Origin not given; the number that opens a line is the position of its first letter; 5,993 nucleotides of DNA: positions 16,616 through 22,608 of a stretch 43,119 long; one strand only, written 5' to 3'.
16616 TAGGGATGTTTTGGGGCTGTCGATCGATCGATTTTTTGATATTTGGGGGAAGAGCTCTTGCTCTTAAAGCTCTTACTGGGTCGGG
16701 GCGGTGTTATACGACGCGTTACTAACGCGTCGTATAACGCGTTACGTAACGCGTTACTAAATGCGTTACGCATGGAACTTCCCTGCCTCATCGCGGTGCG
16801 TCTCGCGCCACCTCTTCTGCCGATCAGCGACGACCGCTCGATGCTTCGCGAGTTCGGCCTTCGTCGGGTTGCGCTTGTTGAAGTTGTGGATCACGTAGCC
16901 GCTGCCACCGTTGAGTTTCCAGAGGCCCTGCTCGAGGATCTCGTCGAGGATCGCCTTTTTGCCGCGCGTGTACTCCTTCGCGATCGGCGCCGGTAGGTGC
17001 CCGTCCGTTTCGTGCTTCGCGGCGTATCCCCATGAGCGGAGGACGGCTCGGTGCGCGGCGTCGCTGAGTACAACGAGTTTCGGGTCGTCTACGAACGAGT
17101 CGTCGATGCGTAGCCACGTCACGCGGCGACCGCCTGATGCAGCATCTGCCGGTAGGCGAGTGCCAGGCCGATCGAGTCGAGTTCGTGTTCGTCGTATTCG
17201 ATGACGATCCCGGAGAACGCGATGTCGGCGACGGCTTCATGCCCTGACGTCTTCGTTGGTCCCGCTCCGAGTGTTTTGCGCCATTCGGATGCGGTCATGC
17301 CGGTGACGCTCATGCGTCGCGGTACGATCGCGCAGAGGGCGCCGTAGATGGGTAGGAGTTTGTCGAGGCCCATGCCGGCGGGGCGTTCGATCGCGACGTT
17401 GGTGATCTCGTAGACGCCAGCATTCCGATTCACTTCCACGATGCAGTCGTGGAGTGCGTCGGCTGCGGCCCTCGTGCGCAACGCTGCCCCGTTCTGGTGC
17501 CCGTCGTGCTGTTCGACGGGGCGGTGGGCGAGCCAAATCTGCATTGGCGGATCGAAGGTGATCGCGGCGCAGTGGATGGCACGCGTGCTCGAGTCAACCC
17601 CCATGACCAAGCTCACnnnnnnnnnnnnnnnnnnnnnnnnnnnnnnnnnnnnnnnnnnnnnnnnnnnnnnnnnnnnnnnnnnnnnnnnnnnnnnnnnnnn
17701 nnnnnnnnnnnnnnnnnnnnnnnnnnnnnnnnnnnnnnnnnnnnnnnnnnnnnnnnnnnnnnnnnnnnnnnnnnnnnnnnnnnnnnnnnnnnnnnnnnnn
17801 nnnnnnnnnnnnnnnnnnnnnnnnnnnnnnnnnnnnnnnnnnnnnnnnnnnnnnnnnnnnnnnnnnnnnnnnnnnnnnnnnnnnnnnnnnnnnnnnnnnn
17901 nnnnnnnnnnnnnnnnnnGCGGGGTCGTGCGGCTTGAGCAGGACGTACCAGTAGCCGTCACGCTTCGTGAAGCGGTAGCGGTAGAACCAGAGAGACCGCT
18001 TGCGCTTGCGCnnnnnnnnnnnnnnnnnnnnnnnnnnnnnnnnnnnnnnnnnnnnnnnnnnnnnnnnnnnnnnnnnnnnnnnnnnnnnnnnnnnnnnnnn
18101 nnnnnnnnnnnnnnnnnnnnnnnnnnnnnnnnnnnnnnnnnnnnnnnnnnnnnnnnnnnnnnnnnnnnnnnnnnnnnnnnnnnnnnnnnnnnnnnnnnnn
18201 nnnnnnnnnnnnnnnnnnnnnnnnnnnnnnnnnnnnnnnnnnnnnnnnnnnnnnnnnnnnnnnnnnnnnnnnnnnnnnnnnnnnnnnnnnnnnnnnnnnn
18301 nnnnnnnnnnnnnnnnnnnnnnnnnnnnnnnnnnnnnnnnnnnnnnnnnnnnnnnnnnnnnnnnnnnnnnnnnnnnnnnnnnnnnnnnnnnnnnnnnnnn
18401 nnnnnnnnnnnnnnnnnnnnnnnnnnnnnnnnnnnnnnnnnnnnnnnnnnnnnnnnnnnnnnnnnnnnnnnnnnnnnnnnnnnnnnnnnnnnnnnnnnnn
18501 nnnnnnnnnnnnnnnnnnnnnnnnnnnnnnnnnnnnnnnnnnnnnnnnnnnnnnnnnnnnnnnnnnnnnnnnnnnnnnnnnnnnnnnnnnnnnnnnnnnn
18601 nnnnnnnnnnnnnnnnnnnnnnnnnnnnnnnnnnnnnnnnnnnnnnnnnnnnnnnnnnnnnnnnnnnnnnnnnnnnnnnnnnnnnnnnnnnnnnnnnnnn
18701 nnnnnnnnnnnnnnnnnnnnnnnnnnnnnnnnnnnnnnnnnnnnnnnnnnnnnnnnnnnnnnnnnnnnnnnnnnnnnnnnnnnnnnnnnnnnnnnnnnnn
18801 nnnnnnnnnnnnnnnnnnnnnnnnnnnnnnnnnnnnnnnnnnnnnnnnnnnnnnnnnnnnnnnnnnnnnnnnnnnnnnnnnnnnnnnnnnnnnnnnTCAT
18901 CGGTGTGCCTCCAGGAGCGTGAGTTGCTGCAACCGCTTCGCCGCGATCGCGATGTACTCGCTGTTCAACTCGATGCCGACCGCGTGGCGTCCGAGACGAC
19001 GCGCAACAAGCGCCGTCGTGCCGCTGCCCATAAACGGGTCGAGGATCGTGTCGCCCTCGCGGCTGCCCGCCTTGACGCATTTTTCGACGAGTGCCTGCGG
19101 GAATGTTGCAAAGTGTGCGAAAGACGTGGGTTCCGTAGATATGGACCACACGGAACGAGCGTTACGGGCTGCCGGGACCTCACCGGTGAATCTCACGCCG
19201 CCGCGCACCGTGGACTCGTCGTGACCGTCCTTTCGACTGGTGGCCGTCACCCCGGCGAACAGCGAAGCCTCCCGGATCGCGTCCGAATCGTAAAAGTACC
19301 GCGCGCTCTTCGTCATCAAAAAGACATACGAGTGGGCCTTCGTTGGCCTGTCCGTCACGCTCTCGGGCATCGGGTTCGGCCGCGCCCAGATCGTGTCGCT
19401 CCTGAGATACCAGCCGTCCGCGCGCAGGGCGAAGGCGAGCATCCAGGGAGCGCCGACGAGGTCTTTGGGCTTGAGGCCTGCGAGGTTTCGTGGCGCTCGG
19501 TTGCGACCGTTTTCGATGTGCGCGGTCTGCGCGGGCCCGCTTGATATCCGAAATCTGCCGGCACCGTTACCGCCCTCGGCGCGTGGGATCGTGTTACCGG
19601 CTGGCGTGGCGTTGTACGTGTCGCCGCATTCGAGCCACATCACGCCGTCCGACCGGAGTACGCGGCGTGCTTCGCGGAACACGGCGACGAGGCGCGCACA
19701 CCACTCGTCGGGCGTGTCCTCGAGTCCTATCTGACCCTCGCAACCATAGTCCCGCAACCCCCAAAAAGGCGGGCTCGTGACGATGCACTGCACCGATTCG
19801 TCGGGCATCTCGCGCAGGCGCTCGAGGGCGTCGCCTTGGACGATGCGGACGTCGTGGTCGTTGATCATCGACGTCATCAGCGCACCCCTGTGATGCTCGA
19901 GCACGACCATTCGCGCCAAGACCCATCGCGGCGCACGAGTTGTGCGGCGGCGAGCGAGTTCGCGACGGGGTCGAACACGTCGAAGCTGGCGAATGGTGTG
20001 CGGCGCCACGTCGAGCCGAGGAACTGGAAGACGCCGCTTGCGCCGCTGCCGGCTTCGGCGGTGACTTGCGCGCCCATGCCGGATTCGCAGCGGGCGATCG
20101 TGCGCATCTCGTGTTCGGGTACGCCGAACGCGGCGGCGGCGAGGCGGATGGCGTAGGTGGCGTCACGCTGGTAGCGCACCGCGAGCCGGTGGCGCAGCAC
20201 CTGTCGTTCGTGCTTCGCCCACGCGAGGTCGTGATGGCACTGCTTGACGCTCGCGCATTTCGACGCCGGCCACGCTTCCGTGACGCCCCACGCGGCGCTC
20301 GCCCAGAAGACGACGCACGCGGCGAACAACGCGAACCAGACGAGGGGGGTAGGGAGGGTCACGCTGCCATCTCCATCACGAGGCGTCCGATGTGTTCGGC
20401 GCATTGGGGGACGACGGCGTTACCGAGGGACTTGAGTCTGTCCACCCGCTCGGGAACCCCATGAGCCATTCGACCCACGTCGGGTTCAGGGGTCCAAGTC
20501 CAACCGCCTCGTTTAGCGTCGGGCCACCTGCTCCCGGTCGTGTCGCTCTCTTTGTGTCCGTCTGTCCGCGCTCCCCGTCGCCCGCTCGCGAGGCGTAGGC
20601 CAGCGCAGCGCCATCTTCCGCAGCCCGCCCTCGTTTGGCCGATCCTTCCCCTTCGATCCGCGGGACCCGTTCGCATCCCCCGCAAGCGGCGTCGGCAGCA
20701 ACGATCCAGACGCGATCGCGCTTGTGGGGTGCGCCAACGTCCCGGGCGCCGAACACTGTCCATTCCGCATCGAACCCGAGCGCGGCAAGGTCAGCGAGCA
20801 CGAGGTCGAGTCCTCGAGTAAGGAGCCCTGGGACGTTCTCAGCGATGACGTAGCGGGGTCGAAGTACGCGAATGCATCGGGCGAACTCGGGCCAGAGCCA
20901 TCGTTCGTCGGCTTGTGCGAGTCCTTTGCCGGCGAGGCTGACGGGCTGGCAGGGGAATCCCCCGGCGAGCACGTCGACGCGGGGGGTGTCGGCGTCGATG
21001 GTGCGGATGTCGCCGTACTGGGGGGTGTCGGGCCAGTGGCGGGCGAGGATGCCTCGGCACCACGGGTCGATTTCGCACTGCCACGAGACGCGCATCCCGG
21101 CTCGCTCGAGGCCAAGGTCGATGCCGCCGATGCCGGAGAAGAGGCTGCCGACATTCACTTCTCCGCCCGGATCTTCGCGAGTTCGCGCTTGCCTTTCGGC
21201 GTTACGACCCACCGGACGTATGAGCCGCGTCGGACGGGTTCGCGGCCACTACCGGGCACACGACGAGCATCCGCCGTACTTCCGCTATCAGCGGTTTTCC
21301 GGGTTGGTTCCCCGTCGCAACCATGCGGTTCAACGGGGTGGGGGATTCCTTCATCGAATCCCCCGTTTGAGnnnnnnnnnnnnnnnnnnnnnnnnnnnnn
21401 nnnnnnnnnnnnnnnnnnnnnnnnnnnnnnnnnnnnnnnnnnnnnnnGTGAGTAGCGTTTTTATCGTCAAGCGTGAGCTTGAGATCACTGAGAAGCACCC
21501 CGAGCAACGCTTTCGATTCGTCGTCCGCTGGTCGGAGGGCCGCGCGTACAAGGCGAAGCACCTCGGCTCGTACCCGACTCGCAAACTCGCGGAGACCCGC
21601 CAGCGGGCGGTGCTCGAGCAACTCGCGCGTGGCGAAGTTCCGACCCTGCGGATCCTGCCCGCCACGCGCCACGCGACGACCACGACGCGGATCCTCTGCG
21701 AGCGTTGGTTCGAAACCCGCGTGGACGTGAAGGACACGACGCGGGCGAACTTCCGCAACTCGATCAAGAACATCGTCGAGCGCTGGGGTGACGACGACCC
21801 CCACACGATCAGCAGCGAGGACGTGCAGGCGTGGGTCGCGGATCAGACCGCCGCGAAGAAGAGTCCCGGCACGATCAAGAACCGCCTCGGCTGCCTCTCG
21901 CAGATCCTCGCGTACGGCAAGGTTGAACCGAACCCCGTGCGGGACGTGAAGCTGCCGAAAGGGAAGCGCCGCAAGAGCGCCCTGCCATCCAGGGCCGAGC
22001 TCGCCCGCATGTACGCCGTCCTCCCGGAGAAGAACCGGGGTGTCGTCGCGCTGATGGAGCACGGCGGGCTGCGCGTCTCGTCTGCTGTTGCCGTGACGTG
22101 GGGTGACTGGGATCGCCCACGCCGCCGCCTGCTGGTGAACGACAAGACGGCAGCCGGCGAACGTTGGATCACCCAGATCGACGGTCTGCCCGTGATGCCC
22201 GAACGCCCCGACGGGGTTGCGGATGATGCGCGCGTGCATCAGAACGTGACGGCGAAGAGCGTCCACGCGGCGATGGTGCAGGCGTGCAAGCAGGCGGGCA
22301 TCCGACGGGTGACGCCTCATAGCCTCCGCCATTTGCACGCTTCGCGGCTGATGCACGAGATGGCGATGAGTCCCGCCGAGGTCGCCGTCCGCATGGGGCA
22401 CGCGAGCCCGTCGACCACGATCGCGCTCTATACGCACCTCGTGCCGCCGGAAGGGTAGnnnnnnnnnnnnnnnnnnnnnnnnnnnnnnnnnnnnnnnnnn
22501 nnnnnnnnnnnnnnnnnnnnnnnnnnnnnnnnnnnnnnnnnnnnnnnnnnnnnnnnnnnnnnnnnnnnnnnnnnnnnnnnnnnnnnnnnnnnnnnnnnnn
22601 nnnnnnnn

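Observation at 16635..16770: Five phased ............-type sites with nested perfect palindromes next to a low-GC tract: candidate replication origin or master operator bank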

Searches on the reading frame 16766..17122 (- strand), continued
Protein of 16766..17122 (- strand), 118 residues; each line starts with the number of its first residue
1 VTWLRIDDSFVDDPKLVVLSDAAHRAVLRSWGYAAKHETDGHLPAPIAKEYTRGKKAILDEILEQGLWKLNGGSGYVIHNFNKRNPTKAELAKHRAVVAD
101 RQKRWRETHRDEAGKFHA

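Call 71: fold_search(model_id=the predicted structure, library=pdb)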
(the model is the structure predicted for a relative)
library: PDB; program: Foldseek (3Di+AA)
matches with E <= 10: 670; with E <= 0.001: 0
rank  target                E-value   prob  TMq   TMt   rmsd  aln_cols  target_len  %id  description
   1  4pt7_B                1.0e-01  0.77  0.40  0.37  10.9       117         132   15  Structure of initiator (released 2014-06-25)
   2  7oz3_A                1.1e-01  0.57  0.30  0.21  12.3       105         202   17  S. agalactiae BusR in complex with its busA-promotor DNA (released 2021-08-11)
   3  4pql_B                1.1e-01  0.69  0.39  0.37  10.8       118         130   16  N-Terminal domain of DNA binding protein (released 2014-06-11)
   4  7b5t_A                1.6e-01  0.41  0.33  0.21  11.3       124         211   18  S. agalactiae BusR transcription factor (released 2021-08-11)
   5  9jpj_C                1.8e-01  0.51  0.35  0.22  11.1       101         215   19  Crystal structure of DhdR in complex with DNA (released 2024-11-06)
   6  9myp_A                1.9e-01  0.51  0.31  0.24   7.0        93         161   13  Structure of Patiria miniata Hop1 chromatin binding region (released 2025-08-13)
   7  6eml_r                2.3e-01  0.72  0.42  0.21   8.2        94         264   16  Cryo-EM structure of a late pre-40S ribosomal subunit from Saccharomyces cerevisiae (released 2017-11-29)
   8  1tqi                  2.4e-01  0.80  0.41  0.20   8.4        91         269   12  Crystal Structure of A. Fulgidus Rio2 Serine Protein Kinase (released 2004-09-28)
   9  3cjn                  2.6e-01  0.38  0.32  0.27   9.5       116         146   13  Crystal structure of transcriptional regulator, MarR family, from Silicibacter pomeroyi (released 2008-03-25)
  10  4m6x_A                2.6e-01  0.33  0.32  0.15   9.3        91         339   15  Mutant structure of methyltransferase from Streptomyces hygroscopicus complexed with S-adenosyl-L-homocysteine and met (released 2014-06-25)
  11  7b5y_A                3.3e-01  0.44  0.33  0.22  12.4       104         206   19  S. agalactiae BusR in complex with its busAB-promotor DNA (released 2021-08-11)
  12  8as8_C                3.3e-01  0.35  0.36  0.24  12.4       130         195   15  E. coli Wadjet JetABC monomer (released 2022-12-14)
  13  4m72_A                3.5e-01  0.35  0.32  0.15   5.9        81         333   14  Mutant structure of methyltransferase from Streptomyces hygroscopicus (released 2014-06-25)
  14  1zao                  3.7e-01  0.63  0.40  0.20   8.3        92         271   11  Crystal Structure of A.fulgidus Rio2 Kinase Complexed With ATP and Manganese Ions (released 2005-06-21)
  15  7b5y_C                3.7e-01  0.41  0.33  0.22  12.6       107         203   18  S. agalactiae BusR in complex with its busAB-promotor DNA (released 2021-08-11)
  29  4pta                  4.8e-01  0.51  0.42  0.41  10.3       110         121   15  Structure of MDR initiator (released 2014-06-25)
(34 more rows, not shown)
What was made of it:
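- On RepA_N family (Pfam PF06970): The RepA N-domains 4pt7, 4pql and 4pta rank first in Foldseek but at E 0.1 and TM 0.40, among many generic winged-helix hits (call 71).
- Closest known: RepA_N plasmid and satellite initiators. Same: The best-ranked structural neighbours of the 118-aa model are the RepA N-domains 4pt7, 4pql and 4pta (call 71).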

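Call 79: search_protein_families(library=phrogs, proteins=[L037:3659-4351:+, L033:3826-4653:+, L042:3877-4716:+, L030:3162-3866:+, L043:3410-4147:+, L085:3659-4402:+, L090:3732-5105:+, L094:3169-4236:+, L046:3044-3688:+, L096:3013-3672:+], max_evalue=0.001)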
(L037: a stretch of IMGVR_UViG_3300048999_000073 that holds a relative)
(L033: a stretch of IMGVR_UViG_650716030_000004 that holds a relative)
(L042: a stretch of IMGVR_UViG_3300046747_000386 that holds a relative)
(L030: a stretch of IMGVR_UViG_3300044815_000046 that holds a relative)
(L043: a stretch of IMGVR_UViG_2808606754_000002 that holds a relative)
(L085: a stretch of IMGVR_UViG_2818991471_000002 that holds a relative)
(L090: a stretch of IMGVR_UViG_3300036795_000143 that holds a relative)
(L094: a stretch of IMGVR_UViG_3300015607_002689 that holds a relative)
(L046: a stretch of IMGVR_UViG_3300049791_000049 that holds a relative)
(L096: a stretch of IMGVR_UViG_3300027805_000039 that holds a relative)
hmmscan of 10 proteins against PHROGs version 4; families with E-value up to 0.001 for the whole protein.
L037:3659-4351:+ (230 aa): 4 families
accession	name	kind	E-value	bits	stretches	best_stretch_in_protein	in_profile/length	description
phrog_140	-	DNA, RNA and nucleotide metabolism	1.1e-25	91.6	1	80-227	34-165/219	RusA-like Holliday junction resolvase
phrog_3055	-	DNA, RNA and nucleotide metabolism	6.6e-25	88.8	1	84-228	66-209/233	RusA-like Holliday junction resolvase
phrog_34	-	DNA, RNA and nucleotide metabolism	0.00035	21.3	1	189-229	153-191/259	RusA-like Holliday junction resolvase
phrog_1532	-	unknown function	0.00045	20.9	1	173-212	17-56/80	-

L033:3826-4653:+ (275 aa): 1 family
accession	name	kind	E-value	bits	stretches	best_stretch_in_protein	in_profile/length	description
phrog_19903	-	unknown function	5.7e-05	24.4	1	135-209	5-78/80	-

L042:3877-4716:+ (279 aa): 1 family
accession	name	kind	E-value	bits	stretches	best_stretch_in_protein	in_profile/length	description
phrog_1770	-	DNA, RNA and nucleotide metabolism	5.2e-06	27.5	1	81-246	5-149/158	Holliday junction resolvase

L030:3162-3866:+ (234 aa): 4 families
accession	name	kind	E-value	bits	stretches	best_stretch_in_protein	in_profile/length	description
phrog_111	-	other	2.4e-48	166.6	1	110-234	66-202/345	DNA methyltransferase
phrog_22740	-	unknown function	9.4e-26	91.2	1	100-180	3-85/99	-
phrog_6083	-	DNA, RNA and nucleotide metabolism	1.5e-07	32.5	1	184-234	4-66/94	DNA methylase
phrog_33262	-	moron, auxiliary metabolic gene and host takeover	3.3e-07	30.1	1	110-219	306-430/495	phosphoadenosine phosphosulfate reductase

L043:3410-4147:+ (245 aa): 1 family
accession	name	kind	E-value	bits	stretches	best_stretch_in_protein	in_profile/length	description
phrog_15181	-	unknown function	1.9e-08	35.5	1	166-242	10-85/92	-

L085:3659-4402:+ (247 aa): 0 families

L090:3732-5105:+ (457 aa): 4 families
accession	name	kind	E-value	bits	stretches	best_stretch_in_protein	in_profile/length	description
phrog_67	-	other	2.7e-36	126.9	1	25-423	119-348/743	DNA methyltransferase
phrog_12517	-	unknown function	6.2e-09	36.5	1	26-100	156-227/316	-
phrog_6025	-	other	3.2e-07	31.1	1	32-115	14-91/192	DNA methyltransferase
phrog_498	-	other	3.3e-06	26.9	0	377-417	380-421/633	DNA methyltransferase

L094:3169-4236:+ (355 aa): 0 families

L046:3044-3688:+ (214 aa): 1 family
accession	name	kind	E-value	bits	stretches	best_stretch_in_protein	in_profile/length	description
phrog_16038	-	unknown function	9.7e-15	55.9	1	9-87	3-81/115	-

L096:3013-3672:+ (219 aa): 3 families
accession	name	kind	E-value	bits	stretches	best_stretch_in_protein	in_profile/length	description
phrog_1467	-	unknown function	4e-16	60.3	1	19-211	22-209/226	-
phrog_908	-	unknown function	3.8e-12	46.9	1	97-211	132-244/361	-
phrog_1568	-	DNA, RNA and nucleotide metabolism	6e-06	27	1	6-215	15-182/264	DNA binding protein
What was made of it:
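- On Packaging site (cos/pac): Across the family the arrays track the initiator gene, not the terminase (call 79).
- Genes downstream of those long forms are resolvases and methyltransferases, not packaging genes (call 79).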

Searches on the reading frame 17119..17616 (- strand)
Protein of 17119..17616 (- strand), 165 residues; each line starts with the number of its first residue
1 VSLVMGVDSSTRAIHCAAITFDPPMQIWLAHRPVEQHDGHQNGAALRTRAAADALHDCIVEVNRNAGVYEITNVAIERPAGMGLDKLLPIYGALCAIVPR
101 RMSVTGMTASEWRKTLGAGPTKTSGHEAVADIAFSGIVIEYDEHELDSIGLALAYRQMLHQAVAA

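Call 8: search_protein_families(library=pfam, proteins=[window:17119-17616:-], max_evalue=0.01)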
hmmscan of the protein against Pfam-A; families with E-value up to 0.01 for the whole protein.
window:17119-17616:- (165 aa): 0 families

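Call 9: search_protein_families(library=phrogs, proteins=[window:17119-17616:-], max_evalue=0.01)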
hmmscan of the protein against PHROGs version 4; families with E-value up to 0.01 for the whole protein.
window:17119-17616:- (165 aa): 0 families

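Call 53: search_protein_families(library=pfam, proteins=[window:17119-17616:-], max_evalue=1)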
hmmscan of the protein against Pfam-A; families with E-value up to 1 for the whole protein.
window:17119-17616:- (165 aa): 0 families

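Call 98: search_protein_families(library=phrogs, proteins=[window:17119-17616:-], max_evalue=0.05)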
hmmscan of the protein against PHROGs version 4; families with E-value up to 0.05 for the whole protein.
window:17119-17616:- (165 aa): 1 family
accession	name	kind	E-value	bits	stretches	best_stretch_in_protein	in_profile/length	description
phrog_159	-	DNA, RNA and nucleotide metabolism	0.022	14.7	1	3-160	89-251/330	RuvC-like Holliday junction resolvase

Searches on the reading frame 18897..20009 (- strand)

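Call 8: search_protein_families(library=pfam, proteins=[window:18897-20009:-], max_evalue=0.01)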
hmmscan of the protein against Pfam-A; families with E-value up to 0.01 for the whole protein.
window:18897-20009:- (370 aa): 6 families
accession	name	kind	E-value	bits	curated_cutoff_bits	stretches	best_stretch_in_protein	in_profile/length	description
PF01555.25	N6_N4_Mtase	-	1.9e-48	165.7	26.7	1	73-358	1-221/221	DNA methylase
PF08241.18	Methyltransf_11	-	2.4e-05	25.3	21.2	0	102-125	71-94/95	Methyltransferase domain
PF13649.12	Methyltransf_25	-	7.5e-05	23.8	27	0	322-363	1-44/97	Methyltransferase domain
PF01170.24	UPF0020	-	0.00028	21.1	22.3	0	314-345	24-55/197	RMKL-like, methyltransferase domain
PF09445.16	Methyltransf_15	-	0.00095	19.2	22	0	51-96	48-94/165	RNA cap guanine-N2 methyltransferase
PF13847.12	Methyltransf_31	-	0.0026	17.9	27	0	317-365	2-53/145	Methyltransferase domain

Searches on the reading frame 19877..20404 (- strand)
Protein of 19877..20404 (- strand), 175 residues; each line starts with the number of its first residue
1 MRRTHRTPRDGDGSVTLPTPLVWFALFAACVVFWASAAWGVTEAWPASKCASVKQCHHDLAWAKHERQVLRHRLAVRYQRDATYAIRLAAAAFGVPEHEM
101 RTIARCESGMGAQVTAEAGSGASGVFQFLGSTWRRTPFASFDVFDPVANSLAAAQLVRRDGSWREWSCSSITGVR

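Call 38: search_protein_families(library=phrogs, proteins=[window:19877-20404:-], max_evalue=0.001)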
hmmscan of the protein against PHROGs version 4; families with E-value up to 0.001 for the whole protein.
window:19877-20404:- (175 aa): 8 families
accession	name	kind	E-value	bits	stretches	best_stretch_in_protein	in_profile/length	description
phrog_3201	-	tail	6.5e-08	31.7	1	89-159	2028-2106/2408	tail fiber protein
phrog_4067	-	other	1e-07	31.8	1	84-136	672-723/980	transglycosylase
phrog_2013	-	tail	1.9e-07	31.2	1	89-158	475-542/657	lytic tail protein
phrog_342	-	head and packaging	4.6e-06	25.9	1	85-158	18-91/1235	internal virion protein with endolysin domain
phrog_669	-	lysis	6.8e-06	24.7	1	72-158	915-999/1946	endolysin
phrog_13449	-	other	6.2e-05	23.6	1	86-159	11-80/269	transglycosylase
phrog_2533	-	unknown function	0.00014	21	1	91-157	754-818/1130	-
phrog_22520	-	unknown function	0.00056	20.3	1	81-158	7-81/330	-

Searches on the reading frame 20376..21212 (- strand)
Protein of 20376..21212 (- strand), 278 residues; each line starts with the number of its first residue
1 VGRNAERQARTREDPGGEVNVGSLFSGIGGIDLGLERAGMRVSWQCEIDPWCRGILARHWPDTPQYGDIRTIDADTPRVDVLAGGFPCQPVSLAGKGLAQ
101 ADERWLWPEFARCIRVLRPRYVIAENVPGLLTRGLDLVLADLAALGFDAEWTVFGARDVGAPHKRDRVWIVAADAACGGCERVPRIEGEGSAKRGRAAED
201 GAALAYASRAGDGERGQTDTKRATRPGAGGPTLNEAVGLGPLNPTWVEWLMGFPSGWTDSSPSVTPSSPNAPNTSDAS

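Call 8: search_protein_families(library=pfam, proteins=[window:20376-21212:-], max_evalue=0.01)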
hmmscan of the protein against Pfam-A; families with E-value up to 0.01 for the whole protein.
window:20376-21212:- (278 aa): 1 family
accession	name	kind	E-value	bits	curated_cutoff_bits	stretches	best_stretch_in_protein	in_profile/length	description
PF00145.23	DNA_methylase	-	2.5e-40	139.3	22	1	20-174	2-162/324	C-5 cytosine-specific DNA methylase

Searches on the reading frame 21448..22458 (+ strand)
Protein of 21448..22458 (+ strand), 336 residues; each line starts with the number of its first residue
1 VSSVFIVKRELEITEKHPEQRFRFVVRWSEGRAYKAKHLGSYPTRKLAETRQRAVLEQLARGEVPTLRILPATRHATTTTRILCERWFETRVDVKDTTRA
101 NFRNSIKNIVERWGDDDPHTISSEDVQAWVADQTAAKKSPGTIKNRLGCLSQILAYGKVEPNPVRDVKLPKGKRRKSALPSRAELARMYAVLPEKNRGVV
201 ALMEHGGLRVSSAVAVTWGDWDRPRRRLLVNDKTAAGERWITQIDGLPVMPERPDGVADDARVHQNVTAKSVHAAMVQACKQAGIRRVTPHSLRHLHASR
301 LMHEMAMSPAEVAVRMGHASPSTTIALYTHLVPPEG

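Call 53: search_protein_families(library=pfam, proteins=[window:21448-22458:+], max_evalue=1)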
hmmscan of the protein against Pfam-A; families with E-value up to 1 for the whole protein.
window:21448-22458:+ (336 aa): 5 families
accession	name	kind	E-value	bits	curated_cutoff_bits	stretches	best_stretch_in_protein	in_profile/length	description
PF00589.27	Phage_integrase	-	9.1e-15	55.3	27.1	2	264-331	102-168/172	Phage integrase family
PF13495.12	Phage_int_SAM_4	-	0.016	16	27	1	94-153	14-74/85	Phage integrase, N-terminal SAM-like domain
PF11917.13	DUF3435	-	0.028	13.8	25.8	1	263-328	167-235/418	Protein of unknown function (DUF3435)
PF12833.13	HTH_18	-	0.047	14.4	33.6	1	292-329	30-67/80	Helix-turn-helix domain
PF02899.23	Phage_int_SAM_1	-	0.065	14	22.3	1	97-151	17-73/83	Phage integrase, N-terminal SAM-like domain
